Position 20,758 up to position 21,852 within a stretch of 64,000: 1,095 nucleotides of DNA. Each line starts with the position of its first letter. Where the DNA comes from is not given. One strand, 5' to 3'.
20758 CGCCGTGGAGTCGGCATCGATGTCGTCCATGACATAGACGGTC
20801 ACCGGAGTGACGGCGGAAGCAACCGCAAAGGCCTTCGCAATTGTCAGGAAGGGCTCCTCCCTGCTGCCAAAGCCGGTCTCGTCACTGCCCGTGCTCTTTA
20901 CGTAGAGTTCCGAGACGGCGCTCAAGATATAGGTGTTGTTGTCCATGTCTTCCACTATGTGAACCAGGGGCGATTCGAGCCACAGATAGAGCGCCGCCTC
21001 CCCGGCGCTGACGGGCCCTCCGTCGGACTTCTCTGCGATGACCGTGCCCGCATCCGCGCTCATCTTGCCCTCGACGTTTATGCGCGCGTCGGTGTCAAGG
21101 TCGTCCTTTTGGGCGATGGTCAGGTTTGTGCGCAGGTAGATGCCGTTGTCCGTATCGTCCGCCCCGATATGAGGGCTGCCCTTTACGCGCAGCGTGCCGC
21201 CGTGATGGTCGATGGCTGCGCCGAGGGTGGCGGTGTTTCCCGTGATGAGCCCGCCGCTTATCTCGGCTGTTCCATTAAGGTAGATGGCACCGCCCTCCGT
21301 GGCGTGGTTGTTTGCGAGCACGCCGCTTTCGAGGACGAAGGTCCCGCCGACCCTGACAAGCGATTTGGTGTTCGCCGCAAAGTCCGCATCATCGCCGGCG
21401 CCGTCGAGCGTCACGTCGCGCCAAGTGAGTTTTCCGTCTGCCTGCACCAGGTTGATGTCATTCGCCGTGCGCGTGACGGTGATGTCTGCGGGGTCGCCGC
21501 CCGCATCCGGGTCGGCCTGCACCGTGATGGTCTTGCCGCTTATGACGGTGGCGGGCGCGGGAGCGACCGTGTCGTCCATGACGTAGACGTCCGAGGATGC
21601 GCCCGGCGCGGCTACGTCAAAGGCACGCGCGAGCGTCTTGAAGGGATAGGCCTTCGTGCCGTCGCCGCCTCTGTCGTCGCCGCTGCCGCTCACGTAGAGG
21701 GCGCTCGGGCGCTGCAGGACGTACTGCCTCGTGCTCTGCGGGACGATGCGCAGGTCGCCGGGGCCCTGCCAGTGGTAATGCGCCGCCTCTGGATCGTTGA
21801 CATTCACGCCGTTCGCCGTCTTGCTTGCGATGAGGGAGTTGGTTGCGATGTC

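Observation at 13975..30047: Giant beta-helix-repeat surface protein apparently co-transcribed with a one-component transmembrane ECF sigma factor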

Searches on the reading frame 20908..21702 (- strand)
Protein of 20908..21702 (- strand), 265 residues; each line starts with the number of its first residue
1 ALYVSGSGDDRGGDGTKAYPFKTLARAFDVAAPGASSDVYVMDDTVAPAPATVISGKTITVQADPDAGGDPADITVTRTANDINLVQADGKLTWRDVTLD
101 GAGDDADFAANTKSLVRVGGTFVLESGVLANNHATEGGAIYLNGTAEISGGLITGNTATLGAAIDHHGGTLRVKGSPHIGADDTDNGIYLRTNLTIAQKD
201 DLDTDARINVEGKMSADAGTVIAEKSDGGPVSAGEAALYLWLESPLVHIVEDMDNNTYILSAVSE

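Call 51: search_solved_structures(query=A2, max_evalue=1)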
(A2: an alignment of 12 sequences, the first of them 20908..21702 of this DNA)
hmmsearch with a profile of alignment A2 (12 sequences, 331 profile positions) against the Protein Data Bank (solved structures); distinct sequences matched with E-value up to 1: 10.
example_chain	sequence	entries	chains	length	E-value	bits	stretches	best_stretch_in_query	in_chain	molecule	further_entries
4zya_A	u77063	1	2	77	4.8e-06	29.1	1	1-48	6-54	Asparagine--tRNA ligase, cytoplasmic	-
8tc8_A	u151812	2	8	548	9e-05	24.9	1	1-52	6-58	Asparagine--tRNA ligase, cytoplasmic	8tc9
9cdu_A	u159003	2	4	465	0.00023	23.5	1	45-219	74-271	Rhombotarget A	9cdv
8fqc_P1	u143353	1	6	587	0.0037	19.6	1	6-39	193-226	Tail Spike protein, gp124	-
7w5z_U2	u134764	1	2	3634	0.0074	18.6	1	106-229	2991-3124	Transmembrane protein, putative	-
7dmk_A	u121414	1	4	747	0.0091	18.3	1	52-240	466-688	BcAlyPL6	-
9rkv_M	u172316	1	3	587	0.018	17.4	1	6-39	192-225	Putative tail fiber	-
3vst_A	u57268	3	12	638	0.024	16.9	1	2-39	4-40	Xylosidase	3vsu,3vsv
8fa3_A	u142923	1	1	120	0.051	15.9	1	2-29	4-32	Asparagine--tRNA ligase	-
6yak_AAA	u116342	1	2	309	0.57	12.4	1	124-213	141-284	N-terminal component of the split chain transketolase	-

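Call 60: predict_structure(alignment_id=A2)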
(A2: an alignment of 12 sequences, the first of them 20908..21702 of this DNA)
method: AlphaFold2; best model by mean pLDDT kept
length: 265 residues; sequences in the alignment: 12
mean_pLDDT: 94.6   pTM: 0.92
mean pLDDT of the five models: 94.6, 94.5, 93.2, 88.6, 87.8
residues with pLDDT >= 90: 236; 70-90: 21; 50-70: 7; < 50: 1
segments of 3 or more residues with pLDDT < 50: none
pLDDT, mean of each block of 10 residues (from residue 1): 97 97 98 94 95 97 89 89 94 97 72 96 98 94 98 96 98 98 97 97 98 96 93 98 95 97 77
secondary structure, 60 per line:
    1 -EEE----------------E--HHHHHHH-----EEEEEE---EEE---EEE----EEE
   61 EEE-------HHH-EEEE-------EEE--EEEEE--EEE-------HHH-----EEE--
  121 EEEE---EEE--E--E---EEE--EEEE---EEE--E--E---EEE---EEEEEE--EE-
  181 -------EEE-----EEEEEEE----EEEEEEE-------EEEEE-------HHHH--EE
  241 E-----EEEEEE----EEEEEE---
elements in order: E2-4 H24-30 E36-41 E45-47 E51-53 E58-63 E75-78 E86-88 E91-95 E98-100 E116-118 E121-124 E128-130 E140-142 E145-148 E152-154 E164-166 E170-175 E188-190 E196-202 E207-213 E221-225 H233-236 E239-241 E247-252 E257-262

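Call 64: fold_search(model_id=the predicted structure, library=pdb)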
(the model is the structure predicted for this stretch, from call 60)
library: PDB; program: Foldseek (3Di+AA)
matches with E <= 10: 63; with E <= 0.001: 0
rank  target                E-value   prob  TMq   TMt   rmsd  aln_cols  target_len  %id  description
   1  5olr_C                1.2e-03  1.00  0.41  0.28  10.5       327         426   15  Rhamnogalacturonan lyase (released 2017-11-29)
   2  5olr_A                1.6e-03  1.00  0.41  0.28  10.3       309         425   16  Rhamnogalacturonan lyase (released 2017-11-29)
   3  9cdv_B                9.5e-03  1.00  0.44  0.28  13.2       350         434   14  Crystal Structure of Rhombotarget A (released 2025-07-02)
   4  9cdu_A                1.0e-02  1.00  0.43  0.27  11.7       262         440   17  Crystal Structure of Rhombotarget A-peptide Complex (released 2025-07-02)
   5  9cdv_A                1.0e-02  1.00  0.43  0.27  13.1       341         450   13  Crystal Structure of Rhombotarget A (released 2025-07-02)
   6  6kqs_A                1.5e-02  0.38  0.21  0.12  13.3       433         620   11  Crystal Structure of GH136 lacto-N-biosidase from Eubacterium ramulus - selenomethionine derivative (released 2020-06-10)
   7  5olq_A                1.6e-02  0.98  0.41  0.28  10.5       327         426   15  Rhamnogalacturonan lyase (released 2017-11-29)
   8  5olq_C                1.6e-02  0.98  0.39  0.26  10.6       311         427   15  Rhamnogalacturonan lyase (released 2017-11-29)
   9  9rkv_N                2.1e-02  0.63  0.23  0.12  14.2       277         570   16  Agrobacterium phage 7-7-1 tail fibers (released 2025-12-10)
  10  9cdu_C                2.7e-02  0.99  0.44  0.28  13.7       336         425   14  Crystal Structure of Rhombotarget A-peptide Complex (released 2025-07-02)
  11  9rkv_O                3.4e-02  0.63  0.25  0.14  13.3       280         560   15  Agrobacterium phage 7-7-1 tail fibers (released 2025-12-10)
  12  1xg2_A                4.1e-02  0.97  0.43  0.36  10.5       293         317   13  Crystal structure of the complex between pectin methylesterase and its inhibitor protein (released 2005-03-22)
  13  9rkv_M                4.3e-02  0.66  0.27  0.15  11.8       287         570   15  Agrobacterium phage 7-7-1 tail fibers (released 2025-12-10)
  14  1gq8                  1.9e-01  0.87  0.44  0.37  10.0       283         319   14  Pectin methylesterase from Carrot (released 2002-04-18)
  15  1qjv_A                2.0e-01  0.66  0.41  0.33  12.4       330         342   12  Pectin methylesterase PemA from Erwinia chrysanthemi (released 2000-07-14)
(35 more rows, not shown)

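Call 86: find_homologous_proteins(query=A2, max_evalue=0.00001)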
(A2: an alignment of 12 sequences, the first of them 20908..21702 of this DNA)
Query A2 (12 sequences) (265 aa, profile of the alignment): 11 proteins with E <= 0.00001 among 8000 candidates.
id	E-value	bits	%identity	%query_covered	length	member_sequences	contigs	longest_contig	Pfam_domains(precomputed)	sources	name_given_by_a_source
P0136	5.2e-92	327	33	91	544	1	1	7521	PF22842.4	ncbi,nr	ncbi:MAG: hypothetical protein LBL63_01515, partial [Clostridiales Family XIII bacterium]|nr:hypothe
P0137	9.1e-38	148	47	15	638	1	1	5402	-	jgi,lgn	jgi:hypothetical protein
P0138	5.8e-20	90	35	22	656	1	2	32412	PF13229.13,PF09479.17,PF18998.7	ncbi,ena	-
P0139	3.1e-12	64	30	21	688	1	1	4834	PF13229.13,PF09479.17,PF18998.7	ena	-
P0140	8.0e-12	63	27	21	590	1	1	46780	PF09479.17,PF18998.7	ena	-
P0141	5.4e-9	54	30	33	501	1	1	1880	PF13229.13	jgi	jgi:hypothetical protein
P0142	1.3e-7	49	27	31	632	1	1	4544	PF00353.26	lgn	-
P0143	6.6e-7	47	46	9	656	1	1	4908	-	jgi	jgi:hypothetical protein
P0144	3.0e-6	45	28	46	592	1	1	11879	PF13229.13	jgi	jgi:predicted outer membrane repeat protein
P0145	4.4e-6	44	24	52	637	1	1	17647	PF02415.24,PF01476.27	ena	-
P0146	8.4e-6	43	44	14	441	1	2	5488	PF02415.24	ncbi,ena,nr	ncbi:MAG: hypothetical protein KAW67_02995 [Candidatus Eisenbacteria sp.]|nr:hypothetical protein [C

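Call 87: find_encoding_contigs(protein=P0136, flank=8000, max_places=2)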
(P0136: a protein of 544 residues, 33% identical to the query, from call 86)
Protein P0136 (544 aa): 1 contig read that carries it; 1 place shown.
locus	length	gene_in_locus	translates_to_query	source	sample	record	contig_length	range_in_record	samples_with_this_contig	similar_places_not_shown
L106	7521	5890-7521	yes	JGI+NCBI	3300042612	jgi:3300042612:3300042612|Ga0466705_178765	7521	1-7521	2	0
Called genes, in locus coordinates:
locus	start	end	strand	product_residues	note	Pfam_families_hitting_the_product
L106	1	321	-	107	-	PF00977:His_biosynth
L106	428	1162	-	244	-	PF00977:His_biosynth, PF01207:Dus (faint)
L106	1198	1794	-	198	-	PF00117:GATase, PF07685:GATase_3 (weak)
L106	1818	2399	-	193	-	PF00475:IGPD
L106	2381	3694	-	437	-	PF00815:Histidinol_dh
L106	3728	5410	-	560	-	PF13393:tRNA-synt_His, PF00587:tRNA-synt_2b (weak), PF01634:HisG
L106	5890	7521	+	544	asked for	PF22842:Pel9A-like_beta_helix (faint)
